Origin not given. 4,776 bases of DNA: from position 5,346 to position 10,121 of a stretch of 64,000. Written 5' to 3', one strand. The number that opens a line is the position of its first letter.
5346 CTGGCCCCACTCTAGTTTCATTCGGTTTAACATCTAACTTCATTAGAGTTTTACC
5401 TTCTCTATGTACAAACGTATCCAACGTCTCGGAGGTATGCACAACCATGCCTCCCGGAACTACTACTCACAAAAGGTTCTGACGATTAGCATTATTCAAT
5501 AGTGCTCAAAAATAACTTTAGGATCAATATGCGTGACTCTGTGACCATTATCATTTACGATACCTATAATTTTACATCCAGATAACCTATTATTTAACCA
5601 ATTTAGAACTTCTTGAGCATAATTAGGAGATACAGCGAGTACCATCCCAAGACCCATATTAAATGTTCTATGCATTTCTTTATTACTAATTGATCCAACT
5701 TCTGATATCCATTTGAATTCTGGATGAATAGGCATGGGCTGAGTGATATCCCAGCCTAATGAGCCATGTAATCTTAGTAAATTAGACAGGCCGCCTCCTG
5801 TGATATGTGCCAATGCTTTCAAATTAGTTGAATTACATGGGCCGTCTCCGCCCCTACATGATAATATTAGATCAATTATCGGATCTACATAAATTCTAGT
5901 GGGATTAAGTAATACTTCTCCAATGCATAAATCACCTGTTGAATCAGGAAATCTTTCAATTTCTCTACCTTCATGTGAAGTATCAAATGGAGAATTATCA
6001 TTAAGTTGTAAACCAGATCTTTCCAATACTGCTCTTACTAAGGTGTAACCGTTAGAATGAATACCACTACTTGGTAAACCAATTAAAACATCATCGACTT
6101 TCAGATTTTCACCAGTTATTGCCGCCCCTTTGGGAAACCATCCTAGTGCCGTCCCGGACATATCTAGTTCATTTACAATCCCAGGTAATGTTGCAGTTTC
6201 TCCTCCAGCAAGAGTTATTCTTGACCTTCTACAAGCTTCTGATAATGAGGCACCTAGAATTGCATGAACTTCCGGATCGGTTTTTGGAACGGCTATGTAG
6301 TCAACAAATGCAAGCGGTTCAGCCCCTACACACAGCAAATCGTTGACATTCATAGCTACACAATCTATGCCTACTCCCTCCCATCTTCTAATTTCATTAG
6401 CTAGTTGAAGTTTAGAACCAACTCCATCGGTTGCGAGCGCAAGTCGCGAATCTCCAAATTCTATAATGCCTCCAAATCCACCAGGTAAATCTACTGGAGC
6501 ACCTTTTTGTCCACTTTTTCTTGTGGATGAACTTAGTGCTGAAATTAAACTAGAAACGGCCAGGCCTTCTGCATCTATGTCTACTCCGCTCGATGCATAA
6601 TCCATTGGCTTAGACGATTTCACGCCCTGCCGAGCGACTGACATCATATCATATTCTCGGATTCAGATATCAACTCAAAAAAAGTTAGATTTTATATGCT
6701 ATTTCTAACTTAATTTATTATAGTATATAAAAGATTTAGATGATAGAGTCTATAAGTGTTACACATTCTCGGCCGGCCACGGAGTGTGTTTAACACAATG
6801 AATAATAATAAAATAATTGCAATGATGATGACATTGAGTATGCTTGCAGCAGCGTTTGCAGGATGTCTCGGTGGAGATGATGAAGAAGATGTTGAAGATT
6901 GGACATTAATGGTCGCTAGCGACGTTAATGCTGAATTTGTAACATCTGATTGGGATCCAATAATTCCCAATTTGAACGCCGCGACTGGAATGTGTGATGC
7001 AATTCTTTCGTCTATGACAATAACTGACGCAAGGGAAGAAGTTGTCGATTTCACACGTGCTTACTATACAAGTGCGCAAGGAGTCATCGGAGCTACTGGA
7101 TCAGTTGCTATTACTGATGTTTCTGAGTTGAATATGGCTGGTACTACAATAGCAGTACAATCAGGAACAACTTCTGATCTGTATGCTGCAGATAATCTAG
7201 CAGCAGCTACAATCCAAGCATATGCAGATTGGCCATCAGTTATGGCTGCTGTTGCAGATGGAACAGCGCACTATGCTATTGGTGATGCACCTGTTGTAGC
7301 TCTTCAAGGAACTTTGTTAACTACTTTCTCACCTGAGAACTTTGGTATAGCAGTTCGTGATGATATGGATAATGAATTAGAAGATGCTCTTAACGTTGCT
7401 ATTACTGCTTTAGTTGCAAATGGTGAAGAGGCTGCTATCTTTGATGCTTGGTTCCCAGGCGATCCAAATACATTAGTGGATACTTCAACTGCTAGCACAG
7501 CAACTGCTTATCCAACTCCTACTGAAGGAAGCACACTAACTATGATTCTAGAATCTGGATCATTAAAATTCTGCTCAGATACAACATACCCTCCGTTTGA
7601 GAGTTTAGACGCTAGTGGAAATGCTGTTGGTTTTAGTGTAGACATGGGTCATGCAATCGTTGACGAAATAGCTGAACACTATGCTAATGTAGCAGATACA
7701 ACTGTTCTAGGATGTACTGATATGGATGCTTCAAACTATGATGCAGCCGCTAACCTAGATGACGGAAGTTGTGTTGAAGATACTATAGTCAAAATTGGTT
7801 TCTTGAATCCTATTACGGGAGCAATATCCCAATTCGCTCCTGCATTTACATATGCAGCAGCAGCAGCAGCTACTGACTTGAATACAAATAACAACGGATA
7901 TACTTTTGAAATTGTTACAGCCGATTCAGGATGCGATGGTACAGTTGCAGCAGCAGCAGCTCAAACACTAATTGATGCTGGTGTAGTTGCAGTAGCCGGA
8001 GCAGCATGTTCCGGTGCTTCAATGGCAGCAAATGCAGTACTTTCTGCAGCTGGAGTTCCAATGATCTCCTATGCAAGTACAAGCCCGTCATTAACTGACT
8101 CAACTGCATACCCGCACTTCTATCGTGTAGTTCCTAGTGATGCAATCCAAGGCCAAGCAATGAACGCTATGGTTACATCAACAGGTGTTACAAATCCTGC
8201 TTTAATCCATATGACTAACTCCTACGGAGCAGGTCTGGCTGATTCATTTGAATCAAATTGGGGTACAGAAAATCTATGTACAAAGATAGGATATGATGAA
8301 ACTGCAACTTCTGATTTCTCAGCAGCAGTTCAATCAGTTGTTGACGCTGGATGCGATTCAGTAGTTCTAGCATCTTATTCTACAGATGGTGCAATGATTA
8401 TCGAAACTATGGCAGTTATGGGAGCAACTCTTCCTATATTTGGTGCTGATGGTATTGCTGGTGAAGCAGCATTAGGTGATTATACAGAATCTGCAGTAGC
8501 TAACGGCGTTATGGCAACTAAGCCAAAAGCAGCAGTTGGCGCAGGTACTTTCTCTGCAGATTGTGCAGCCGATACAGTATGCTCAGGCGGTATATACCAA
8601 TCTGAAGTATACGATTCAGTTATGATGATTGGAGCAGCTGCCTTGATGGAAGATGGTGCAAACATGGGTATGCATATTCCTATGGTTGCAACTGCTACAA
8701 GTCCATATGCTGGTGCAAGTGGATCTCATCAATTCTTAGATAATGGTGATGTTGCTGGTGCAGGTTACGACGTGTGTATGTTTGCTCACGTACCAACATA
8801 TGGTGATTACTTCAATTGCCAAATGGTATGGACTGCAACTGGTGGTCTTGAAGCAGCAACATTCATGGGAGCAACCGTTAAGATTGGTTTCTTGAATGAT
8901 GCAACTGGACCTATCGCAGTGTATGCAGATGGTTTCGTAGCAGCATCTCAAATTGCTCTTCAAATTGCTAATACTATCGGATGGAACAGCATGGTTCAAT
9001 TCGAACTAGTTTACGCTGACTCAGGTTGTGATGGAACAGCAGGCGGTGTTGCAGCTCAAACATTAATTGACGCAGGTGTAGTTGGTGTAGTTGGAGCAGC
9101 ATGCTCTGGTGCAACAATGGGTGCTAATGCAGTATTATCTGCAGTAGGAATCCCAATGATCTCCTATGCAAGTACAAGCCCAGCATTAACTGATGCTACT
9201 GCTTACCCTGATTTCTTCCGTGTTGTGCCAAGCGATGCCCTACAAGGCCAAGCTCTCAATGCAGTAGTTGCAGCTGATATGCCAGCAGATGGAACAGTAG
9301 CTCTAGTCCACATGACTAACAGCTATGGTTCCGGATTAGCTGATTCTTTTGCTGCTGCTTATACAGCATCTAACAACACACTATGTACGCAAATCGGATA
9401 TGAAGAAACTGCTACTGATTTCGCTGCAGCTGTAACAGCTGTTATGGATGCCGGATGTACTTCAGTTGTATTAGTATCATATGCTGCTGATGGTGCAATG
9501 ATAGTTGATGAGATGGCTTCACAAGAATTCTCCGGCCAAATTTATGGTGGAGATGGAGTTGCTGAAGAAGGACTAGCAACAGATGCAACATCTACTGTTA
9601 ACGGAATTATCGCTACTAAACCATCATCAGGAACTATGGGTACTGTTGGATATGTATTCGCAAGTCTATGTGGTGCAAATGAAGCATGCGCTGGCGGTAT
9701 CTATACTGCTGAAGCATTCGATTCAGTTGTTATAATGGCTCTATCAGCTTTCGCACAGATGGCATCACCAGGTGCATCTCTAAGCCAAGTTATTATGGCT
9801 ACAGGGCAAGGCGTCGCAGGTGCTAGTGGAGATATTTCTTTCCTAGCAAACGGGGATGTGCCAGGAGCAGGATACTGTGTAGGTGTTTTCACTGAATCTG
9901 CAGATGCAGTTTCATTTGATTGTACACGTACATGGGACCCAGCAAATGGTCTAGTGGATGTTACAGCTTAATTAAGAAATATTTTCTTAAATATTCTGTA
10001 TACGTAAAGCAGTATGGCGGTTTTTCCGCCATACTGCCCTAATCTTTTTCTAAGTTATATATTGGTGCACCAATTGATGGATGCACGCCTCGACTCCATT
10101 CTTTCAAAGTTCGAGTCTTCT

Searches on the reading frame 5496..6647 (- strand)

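Call 79: search_protein_families(library=pfam, proteins=[window:5496-6647:-], max_evalue=0.0001)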
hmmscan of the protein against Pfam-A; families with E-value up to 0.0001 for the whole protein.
window:5496-6647:- (383 aa): 2 families
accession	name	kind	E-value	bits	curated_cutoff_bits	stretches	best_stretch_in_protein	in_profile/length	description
PF00586.29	AIRS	-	4.2e-23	82.3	24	1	61-170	6-111/112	AIR synthase related protein, N-terminal domain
PF02769.27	AIRS_C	-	1.2e-18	68.2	23.1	1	183-370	1-151/156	AIR synthase related protein, C-terminal domain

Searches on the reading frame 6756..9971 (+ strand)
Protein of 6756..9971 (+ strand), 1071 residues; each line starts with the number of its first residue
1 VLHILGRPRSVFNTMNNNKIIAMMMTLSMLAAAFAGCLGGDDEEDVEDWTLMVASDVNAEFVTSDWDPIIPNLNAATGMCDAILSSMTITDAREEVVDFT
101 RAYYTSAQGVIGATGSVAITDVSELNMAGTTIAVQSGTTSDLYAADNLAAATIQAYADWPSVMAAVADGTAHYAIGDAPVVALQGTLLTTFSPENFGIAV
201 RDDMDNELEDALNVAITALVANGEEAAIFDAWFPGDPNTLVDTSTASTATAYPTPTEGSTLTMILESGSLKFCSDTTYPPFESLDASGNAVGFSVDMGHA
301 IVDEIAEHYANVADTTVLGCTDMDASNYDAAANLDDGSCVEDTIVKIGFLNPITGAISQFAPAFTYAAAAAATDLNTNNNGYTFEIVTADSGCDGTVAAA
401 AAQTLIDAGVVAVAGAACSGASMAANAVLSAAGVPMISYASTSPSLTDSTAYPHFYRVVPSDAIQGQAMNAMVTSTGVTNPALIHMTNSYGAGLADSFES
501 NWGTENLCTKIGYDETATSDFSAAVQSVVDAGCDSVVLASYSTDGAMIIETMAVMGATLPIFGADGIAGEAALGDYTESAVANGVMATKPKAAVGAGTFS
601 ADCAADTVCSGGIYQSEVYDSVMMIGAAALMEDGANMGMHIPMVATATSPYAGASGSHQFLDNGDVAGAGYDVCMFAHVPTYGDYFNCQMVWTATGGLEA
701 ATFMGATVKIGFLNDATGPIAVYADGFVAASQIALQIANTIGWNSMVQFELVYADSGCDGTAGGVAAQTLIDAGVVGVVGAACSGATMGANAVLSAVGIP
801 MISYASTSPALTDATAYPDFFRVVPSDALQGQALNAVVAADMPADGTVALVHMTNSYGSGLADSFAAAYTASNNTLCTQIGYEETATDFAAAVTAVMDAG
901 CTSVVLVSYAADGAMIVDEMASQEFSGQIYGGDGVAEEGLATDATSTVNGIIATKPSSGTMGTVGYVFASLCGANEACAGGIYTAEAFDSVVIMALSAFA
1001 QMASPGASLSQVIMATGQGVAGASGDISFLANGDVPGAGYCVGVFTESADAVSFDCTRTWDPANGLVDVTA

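Call 79: search_protein_families(library=pfam, proteins=[window:6756-9971:+], max_evalue=0.0001)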
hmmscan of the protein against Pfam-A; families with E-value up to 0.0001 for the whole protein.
window:6756-9971:+ (1071 aa): 4 families
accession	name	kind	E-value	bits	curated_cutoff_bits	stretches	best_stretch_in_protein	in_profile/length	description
PF01094.35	ANF_receptor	-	1.9e-56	192.1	25.4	2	367-674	5-348/353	Receptor family ligand binding region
PF13458.12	Peripla_BP_6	-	3.5e-50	172.1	31.7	2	345-628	2-292/343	Periplasmic binding protein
PF00497.25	SBP_bac_3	-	5.2e-23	81.7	26.4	1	57-234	38-131/132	Bacterial extracellular solute-binding proteins, family 3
PF10613.14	Lig_chan-Glu_bd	-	4.7e-05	23.9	30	0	63-109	64-108/115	Ligated ion channel L-glutamate- and glycine-binding site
